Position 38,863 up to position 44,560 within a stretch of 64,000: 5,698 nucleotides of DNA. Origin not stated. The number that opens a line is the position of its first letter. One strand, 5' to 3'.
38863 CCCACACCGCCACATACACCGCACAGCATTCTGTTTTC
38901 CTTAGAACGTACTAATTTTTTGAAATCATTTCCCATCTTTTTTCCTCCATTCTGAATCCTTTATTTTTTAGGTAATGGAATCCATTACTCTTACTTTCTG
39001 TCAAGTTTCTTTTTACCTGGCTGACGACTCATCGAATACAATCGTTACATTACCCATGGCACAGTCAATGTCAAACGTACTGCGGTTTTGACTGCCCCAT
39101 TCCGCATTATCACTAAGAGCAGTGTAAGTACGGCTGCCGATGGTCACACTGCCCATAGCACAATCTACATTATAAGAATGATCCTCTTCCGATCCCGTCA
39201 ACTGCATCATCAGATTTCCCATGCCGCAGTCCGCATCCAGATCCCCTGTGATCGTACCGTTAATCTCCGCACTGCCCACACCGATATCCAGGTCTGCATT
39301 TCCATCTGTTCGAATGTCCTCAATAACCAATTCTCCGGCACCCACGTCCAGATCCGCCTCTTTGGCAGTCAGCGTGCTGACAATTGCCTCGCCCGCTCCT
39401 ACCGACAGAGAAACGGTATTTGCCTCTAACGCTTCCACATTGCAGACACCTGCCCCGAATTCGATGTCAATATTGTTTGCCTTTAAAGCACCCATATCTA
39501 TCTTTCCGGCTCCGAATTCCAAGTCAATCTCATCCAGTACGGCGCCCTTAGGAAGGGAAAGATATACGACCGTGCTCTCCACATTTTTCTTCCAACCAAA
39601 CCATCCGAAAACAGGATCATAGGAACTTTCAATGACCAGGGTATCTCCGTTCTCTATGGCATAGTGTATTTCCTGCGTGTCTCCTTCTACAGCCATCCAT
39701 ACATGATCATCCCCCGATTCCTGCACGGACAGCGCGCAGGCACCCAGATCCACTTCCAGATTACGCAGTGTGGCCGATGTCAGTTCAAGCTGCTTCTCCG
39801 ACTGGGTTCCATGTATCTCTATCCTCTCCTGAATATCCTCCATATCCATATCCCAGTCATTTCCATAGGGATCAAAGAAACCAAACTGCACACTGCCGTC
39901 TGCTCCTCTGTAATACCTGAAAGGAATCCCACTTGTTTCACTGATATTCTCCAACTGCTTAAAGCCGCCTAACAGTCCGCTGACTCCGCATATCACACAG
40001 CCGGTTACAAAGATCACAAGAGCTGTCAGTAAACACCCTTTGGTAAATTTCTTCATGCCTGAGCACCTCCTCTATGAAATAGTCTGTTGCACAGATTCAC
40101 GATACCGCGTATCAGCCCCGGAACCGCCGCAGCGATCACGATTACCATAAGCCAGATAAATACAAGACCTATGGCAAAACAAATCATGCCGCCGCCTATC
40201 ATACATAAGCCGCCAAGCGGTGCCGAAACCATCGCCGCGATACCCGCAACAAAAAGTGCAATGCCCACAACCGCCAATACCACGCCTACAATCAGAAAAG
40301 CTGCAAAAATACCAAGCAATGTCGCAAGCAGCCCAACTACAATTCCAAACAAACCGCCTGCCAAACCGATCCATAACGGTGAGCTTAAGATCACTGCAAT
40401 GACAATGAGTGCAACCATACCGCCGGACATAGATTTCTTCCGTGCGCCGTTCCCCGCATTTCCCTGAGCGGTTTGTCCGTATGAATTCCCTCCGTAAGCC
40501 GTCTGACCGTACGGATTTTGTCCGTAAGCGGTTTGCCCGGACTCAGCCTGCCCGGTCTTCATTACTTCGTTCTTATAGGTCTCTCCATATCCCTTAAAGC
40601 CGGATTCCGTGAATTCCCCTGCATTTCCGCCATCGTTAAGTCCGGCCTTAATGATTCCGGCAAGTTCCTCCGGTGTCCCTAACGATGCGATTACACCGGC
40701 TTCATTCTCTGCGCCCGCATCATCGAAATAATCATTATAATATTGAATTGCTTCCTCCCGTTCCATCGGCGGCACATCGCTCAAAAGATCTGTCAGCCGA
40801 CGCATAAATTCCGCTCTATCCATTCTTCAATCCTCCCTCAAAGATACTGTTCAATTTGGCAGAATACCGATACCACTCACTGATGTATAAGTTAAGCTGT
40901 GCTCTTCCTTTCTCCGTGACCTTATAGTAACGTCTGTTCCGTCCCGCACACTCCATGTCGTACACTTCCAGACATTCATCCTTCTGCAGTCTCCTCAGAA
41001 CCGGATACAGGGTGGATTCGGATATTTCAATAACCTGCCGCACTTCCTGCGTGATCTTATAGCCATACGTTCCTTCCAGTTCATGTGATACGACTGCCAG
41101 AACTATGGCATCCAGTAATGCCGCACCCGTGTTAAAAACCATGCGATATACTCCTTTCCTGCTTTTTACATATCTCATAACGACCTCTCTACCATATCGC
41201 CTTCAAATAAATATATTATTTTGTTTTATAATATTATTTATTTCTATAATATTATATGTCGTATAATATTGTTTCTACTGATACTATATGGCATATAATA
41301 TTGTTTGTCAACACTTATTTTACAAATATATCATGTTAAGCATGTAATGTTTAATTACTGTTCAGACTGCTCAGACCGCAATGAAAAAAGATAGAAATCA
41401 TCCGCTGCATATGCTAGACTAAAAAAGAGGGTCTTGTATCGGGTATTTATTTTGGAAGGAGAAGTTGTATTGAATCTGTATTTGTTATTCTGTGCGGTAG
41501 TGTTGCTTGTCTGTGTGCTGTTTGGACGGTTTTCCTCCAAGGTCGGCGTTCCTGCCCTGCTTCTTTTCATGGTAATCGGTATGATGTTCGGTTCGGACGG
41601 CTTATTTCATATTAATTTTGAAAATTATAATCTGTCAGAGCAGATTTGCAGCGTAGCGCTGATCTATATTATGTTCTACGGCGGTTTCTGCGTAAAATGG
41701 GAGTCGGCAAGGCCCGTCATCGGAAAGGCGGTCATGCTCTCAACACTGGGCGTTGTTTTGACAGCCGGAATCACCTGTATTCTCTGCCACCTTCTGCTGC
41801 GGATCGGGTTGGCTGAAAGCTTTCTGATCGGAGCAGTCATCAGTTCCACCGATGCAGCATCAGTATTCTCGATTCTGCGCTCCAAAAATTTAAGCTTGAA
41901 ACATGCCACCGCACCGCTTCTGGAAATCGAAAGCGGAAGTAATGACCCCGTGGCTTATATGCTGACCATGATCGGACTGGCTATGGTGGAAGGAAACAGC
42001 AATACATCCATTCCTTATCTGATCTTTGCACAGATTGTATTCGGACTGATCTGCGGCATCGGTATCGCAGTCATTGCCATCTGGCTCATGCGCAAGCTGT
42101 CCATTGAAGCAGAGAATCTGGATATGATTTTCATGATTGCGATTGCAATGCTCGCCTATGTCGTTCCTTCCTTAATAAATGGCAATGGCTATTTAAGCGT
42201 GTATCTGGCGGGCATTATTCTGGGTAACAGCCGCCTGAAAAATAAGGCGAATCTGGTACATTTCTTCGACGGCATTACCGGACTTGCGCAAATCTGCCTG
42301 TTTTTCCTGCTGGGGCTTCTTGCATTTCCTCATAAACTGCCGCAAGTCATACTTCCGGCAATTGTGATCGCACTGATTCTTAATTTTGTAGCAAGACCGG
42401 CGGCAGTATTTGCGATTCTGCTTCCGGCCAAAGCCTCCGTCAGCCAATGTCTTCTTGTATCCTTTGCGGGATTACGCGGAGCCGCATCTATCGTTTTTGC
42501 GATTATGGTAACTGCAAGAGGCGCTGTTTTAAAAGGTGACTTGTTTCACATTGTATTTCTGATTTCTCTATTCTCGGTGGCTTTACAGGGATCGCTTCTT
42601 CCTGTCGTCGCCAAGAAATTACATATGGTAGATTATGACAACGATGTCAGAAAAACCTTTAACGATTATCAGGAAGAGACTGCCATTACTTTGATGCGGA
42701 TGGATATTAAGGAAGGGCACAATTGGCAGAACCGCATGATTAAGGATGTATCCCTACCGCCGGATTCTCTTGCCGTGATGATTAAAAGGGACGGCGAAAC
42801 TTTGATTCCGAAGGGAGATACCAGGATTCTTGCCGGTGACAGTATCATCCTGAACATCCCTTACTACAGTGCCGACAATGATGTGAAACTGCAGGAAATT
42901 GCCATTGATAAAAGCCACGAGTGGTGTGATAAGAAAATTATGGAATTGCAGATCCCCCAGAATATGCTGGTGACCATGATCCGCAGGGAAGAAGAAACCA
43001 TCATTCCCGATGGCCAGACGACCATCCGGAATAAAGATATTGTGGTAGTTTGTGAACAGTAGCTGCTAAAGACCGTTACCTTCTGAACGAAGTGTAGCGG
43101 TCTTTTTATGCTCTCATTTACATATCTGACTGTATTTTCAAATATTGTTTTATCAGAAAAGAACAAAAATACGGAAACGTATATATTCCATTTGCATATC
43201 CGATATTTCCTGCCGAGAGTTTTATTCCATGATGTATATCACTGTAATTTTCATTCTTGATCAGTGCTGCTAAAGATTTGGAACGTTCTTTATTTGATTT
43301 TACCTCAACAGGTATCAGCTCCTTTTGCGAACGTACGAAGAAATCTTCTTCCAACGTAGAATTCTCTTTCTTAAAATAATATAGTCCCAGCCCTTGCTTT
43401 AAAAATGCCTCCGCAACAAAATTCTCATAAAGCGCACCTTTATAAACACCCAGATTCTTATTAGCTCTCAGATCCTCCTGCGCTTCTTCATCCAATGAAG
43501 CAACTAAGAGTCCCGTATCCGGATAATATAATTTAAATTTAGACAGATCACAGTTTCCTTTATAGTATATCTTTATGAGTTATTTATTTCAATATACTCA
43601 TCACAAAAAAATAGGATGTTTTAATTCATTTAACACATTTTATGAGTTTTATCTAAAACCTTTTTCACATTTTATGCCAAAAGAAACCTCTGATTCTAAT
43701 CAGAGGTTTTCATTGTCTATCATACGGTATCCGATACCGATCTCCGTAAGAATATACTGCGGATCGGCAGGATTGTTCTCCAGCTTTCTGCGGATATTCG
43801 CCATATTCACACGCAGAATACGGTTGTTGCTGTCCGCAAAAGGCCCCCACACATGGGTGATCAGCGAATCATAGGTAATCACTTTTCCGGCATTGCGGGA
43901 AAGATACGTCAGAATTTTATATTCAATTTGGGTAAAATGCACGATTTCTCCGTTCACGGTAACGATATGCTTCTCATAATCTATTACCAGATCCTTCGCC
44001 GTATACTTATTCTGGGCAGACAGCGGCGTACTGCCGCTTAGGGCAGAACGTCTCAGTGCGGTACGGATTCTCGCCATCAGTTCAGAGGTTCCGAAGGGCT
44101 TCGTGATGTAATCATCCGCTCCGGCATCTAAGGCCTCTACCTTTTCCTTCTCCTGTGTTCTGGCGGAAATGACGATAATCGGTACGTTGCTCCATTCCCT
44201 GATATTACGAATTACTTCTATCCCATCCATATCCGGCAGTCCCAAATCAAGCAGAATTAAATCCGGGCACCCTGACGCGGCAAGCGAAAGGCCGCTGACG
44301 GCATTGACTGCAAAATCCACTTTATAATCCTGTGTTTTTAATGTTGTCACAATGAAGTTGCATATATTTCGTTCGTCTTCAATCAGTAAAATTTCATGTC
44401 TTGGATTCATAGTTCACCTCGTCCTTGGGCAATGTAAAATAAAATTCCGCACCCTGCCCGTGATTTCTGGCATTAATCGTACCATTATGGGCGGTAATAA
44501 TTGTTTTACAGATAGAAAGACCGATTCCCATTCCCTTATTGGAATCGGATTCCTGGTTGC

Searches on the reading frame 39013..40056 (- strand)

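Call 37: search_protein_families(library=pfam, proteins=[window:39013-40056:-], max_evalue=0.00001)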
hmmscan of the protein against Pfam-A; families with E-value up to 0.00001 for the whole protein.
window:39013-40056:- (347 aa): 1 family
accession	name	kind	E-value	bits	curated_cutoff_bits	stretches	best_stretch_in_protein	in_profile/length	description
PF13349.12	DUF4097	-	1.9e-14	54.1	22.9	1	99-308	3-212/247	Toastrack DUF4097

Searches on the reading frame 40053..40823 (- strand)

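Call 37: search_protein_families(library=pfam, proteins=[window:40053-40823:-], max_evalue=0.00001)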
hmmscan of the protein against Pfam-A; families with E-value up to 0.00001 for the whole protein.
window:40053-40823:- (256 aa): 1 family
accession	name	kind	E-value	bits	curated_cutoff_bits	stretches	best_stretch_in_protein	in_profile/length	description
PF22564.2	HAAS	-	4.1e-11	43.5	27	1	5-55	1-53/55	HAAS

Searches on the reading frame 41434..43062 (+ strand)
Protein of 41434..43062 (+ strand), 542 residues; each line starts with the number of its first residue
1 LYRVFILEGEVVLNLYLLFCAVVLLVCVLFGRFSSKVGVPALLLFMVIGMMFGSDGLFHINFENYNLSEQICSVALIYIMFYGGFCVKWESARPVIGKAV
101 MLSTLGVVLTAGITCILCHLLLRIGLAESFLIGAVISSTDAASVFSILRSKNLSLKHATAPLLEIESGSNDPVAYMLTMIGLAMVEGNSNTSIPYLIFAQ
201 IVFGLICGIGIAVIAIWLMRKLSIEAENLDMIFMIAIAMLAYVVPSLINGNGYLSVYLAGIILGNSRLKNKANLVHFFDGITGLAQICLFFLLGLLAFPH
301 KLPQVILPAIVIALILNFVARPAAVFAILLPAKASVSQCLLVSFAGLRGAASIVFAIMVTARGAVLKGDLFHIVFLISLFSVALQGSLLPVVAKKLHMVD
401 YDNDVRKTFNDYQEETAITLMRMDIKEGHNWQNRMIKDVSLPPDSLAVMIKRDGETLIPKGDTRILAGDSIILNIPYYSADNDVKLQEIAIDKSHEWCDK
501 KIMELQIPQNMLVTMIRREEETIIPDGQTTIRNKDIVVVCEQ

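Call 80: search_protein_families(library=pfam, proteins=[window:41434-43062:+], max_evalue=0.00001)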
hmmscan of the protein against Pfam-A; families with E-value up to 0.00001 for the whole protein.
window:41434-43062:+ (542 aa): 2 families
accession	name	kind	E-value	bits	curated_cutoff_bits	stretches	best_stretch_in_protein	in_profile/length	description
PF00999.27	Na_H_Exchanger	-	4.1e-44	151.4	26.2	1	24-394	4-374/375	Sodium/hydrogen exchanger, transmembrane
PF02080.26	TrkA_C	-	2.5e-19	69.4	27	2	486-539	1-56/71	TrkA-C domain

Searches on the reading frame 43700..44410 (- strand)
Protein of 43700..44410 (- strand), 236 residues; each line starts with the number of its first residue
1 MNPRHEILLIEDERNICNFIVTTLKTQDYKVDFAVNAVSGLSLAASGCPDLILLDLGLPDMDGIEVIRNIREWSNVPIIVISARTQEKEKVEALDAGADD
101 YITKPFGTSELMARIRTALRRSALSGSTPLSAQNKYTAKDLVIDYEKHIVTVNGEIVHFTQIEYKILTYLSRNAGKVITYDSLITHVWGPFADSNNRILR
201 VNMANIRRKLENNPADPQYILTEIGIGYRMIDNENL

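Call 80: search_protein_families(library=pfam, proteins=[window:43700-44410:-], max_evalue=0.00001)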
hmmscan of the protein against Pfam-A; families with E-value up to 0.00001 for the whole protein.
window:43700-44410:- (236 aa): 2 families
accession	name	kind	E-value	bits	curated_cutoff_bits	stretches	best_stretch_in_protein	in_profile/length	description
PF00072.30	Response_reg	-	3.7e-29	101.6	30.2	1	7-116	1-111/111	Response regulator receiver domain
PF00486.34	Trans_reg_C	-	9.4e-21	74.1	26.2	1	155-230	2-77/77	Transcriptional regulatory protein, C terminal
